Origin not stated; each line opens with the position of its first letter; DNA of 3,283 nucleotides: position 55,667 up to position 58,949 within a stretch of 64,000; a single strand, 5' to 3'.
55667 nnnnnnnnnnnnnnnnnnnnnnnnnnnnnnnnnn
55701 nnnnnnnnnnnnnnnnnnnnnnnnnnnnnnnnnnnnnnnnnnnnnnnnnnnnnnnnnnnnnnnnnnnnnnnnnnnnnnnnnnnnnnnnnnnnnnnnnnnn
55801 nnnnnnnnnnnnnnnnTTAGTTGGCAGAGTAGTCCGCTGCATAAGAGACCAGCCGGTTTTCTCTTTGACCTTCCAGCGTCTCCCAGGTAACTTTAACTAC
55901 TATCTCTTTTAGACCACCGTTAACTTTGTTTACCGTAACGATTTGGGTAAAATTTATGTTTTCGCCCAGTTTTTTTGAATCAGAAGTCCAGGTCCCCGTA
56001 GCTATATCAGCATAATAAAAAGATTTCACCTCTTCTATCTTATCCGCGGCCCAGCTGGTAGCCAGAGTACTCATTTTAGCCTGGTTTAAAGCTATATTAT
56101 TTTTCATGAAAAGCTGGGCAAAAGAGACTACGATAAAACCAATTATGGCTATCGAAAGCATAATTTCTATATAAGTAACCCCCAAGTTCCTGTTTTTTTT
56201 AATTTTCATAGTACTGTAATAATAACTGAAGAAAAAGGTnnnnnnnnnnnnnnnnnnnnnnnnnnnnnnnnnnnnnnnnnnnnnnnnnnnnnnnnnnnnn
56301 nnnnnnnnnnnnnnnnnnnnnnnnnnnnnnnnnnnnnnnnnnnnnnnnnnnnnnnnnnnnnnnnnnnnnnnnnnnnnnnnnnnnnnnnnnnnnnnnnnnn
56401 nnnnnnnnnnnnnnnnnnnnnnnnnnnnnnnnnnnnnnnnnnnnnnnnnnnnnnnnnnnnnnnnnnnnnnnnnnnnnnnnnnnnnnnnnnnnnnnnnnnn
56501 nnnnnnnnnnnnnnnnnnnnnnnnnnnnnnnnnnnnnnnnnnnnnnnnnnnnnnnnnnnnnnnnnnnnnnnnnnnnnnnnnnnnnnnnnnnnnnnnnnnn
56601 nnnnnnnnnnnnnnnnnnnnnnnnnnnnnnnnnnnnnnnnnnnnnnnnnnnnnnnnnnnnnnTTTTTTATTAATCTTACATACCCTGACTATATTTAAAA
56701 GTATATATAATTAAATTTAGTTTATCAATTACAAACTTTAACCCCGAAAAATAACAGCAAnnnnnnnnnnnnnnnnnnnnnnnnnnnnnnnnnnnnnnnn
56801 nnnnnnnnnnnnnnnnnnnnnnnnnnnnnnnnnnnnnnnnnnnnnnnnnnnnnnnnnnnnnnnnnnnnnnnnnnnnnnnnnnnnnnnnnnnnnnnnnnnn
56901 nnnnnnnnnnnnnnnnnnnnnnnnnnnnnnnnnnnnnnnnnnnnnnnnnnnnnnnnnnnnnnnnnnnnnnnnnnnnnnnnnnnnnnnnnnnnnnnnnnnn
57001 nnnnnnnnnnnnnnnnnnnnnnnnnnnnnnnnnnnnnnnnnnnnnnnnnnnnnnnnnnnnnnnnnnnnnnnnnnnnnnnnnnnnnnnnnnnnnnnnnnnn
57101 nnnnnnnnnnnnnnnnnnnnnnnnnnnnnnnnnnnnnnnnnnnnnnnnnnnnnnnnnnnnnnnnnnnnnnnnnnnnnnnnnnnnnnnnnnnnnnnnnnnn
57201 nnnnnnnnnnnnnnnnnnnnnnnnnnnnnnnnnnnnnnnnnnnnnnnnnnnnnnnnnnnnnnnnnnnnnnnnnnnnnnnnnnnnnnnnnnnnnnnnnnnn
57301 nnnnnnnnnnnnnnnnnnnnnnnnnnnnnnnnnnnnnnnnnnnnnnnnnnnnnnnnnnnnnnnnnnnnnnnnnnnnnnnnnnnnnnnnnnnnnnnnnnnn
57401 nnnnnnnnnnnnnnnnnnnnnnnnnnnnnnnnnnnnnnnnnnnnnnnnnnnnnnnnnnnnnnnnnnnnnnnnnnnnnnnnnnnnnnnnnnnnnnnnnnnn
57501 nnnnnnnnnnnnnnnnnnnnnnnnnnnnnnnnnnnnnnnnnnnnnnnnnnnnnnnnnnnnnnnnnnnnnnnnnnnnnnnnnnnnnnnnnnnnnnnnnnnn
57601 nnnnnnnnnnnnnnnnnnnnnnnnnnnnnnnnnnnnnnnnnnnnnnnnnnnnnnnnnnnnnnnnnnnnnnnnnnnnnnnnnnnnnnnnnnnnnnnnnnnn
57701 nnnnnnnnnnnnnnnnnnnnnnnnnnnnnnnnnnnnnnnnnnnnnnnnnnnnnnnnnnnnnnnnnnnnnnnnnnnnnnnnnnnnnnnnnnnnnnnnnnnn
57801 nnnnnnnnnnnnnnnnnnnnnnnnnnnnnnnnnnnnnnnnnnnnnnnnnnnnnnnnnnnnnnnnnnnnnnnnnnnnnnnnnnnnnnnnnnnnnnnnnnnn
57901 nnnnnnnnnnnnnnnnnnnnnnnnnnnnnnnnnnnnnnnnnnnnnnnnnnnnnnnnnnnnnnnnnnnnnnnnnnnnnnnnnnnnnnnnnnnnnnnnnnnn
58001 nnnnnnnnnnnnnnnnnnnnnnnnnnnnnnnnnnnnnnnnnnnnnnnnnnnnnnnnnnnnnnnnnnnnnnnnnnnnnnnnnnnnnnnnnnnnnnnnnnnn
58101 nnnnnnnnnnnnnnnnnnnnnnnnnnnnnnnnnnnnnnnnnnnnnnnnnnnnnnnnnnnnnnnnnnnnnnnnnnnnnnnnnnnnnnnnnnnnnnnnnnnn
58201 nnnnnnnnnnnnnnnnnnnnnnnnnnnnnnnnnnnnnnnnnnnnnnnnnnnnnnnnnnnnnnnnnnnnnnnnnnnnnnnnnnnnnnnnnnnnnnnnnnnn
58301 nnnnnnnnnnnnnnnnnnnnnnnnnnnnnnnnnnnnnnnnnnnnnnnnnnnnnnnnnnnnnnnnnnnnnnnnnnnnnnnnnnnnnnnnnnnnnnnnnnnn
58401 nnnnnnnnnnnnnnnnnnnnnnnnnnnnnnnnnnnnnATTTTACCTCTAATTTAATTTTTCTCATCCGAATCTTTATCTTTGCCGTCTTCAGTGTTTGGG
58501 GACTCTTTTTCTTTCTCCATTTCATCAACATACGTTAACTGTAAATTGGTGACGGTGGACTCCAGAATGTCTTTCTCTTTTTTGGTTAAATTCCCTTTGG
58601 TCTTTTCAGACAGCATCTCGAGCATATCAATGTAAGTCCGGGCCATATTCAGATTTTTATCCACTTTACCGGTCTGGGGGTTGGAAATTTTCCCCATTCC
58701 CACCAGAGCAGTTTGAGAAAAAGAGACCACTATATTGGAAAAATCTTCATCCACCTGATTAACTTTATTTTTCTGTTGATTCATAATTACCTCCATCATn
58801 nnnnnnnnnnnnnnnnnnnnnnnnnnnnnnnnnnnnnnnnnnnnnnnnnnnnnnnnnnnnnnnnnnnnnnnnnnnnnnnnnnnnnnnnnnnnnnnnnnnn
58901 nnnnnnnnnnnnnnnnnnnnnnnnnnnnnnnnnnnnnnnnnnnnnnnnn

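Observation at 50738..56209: Minor-pilin cluster with a PorV-like barrel and a CTD-tagged seven-repeat propeller where PilY1 usually sits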

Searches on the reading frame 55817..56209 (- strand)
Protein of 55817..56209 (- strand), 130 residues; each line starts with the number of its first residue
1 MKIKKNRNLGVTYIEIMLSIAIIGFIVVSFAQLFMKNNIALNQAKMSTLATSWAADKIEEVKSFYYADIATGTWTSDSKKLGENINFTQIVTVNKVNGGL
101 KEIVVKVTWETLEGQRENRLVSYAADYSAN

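Call 5: search_protein_families(library=pfam, proteins=[window:55817-56209:-], max_evalue=0.1)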
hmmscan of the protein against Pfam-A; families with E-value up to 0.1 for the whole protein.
window:55817-56209:- (130 aa): 0 families

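Call 6: search_protein_families(library=ncbifam, proteins=[window:55817-56209:-], max_evalue=0.1)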
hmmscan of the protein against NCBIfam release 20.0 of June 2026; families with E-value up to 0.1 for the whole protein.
window:55817-56209:- (130 aa): 4 families
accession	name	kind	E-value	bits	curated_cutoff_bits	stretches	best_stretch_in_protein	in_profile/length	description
TIGR02523.1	type_IV_pilV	equivalog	0.0032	17.9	52.2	1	9-62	2-55/139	type IV pilus modification protein PilV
NF041013.1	T4P_ComGE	equivalog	0.0042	17.1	49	1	7-46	2-41/83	competence type IV pilus minor pilin ComGE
TIGR01707.1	gspI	equivalog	0.0044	17.5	44.35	1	10-109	1-98/101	type II secretion system minor pseudopilin GspI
NF041775.1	typeIV_PilA_Myxo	equivalog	0.0097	15.9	400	1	6-48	8-50/214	type IV pilin protein PilA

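Call 56: search_solved_structures(query=A5, max_evalue=1)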
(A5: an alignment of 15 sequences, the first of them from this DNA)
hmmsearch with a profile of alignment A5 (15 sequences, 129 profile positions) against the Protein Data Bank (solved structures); distinct sequences matched with E-value up to 1: 6.
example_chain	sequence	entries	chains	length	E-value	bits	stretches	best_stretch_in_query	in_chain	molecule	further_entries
9egp_A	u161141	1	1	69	0.002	21.1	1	3-37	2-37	Geopilin domain 1 protein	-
7tgg_A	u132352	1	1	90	0.0033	20.4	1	2-40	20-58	Geopilin domain 1 protein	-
9laa_A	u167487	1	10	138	0.0092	19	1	3-29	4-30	Type IV pilin protein PilA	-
9lab_B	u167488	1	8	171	0.026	17.6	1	7-49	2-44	MSHA major pilin subunit MshA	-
8tj2_C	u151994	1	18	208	0.35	13.9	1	12-56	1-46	Type IV major pilin protein PilA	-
6xxd_A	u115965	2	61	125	0.59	13.1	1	12-83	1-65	PilA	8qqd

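Call 72: search_protein_families(library=ncbifam, alignment_id=A5, max_evalue=0.01)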
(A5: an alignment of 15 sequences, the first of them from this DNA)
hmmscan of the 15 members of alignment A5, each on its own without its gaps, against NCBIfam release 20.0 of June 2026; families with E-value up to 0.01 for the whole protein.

A. member 1, seq(130 aa): 4 families
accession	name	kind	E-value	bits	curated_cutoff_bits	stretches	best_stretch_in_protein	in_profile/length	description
TIGR02523.1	type_IV_pilV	equivalog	0.0032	17.9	52.2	1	9-62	2-55/139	type IV pilus modification protein PilV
NF041013.1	T4P_ComGE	equivalog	0.0042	17.1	49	1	7-46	2-41/83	competence type IV pilus minor pilin ComGE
TIGR01707.1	gspI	equivalog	0.0044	17.5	44.35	1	10-109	1-98/101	type II secretion system minor pseudopilin GspI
NF041775.1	typeIV_PilA_Myxo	equivalog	0.0097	15.9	400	0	6-48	8-50/214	type IV pilin protein PilA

B. families by the number of members that match (of 15 scanned): 16 families
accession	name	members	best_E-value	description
TIGR02523.1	type_IV_pilV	15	4.9e-07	type IV pilus modification protein PilV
NF041013.1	T4P_ComGE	13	1.3e-06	competence type IV pilus minor pilin ComGE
TIGR01707.1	gspI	12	9.1e-07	type II secretion system minor pseudopilin GspI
NF007848.0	PRK10557.1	7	9.6e-05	prepilin peptidase-dependent protein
TIGR02532.1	IV_pilin_GFxxxE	4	2.4e-05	prepilin-type N-terminal cleavage/methylation domain-containing protein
NF041002.1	pilin_ComGF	4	0.00035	competence type IV pilus minor pilin ComGF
NF041775.1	typeIV_PilA_Myxo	4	0.0007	type IV pilin protein PilA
NF047828.1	T3SSXpsI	2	7.3e-06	type II secretion system protein XpsI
TIGR02599.1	TIGR02599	2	0.0018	Verru_Chthon cassette protein C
NF007862.0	PRK10574.1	2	0.0019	prepilin peptidase-dependent pilin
NF040982.1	ComGD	2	0.0049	competence type IV pilus minor pilin ComGD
NF007934.1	PRK10650.1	1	0.00072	multidrug/spermidine efflux SMR transporter subunit MdtI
TIGR01711.1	gspJ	1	0.0032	type II secretion system minor pseudopilin GspJ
NF047336.1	conj_memb_RcgA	1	0.0041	RcgA family putative transporter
NF006453.0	PRK08808.1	1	0.0046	type II secretion system protein J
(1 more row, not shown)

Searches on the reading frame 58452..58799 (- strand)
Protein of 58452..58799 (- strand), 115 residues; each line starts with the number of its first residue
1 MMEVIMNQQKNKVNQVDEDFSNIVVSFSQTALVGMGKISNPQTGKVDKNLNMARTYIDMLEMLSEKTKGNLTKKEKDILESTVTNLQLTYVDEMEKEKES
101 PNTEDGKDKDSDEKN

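Call 7: search_protein_families(library=pfam, proteins=[window:58452-58799:-], max_evalue=0.001)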
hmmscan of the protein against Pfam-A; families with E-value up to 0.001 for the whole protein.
window:58452-58799:- (115 aa): 1 family
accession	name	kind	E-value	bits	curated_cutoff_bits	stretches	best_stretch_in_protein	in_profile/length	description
PF08899.16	DUF1844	-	1.2e-25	89.8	27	1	19-91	3-75/76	Domain of unknown function (DUF1844)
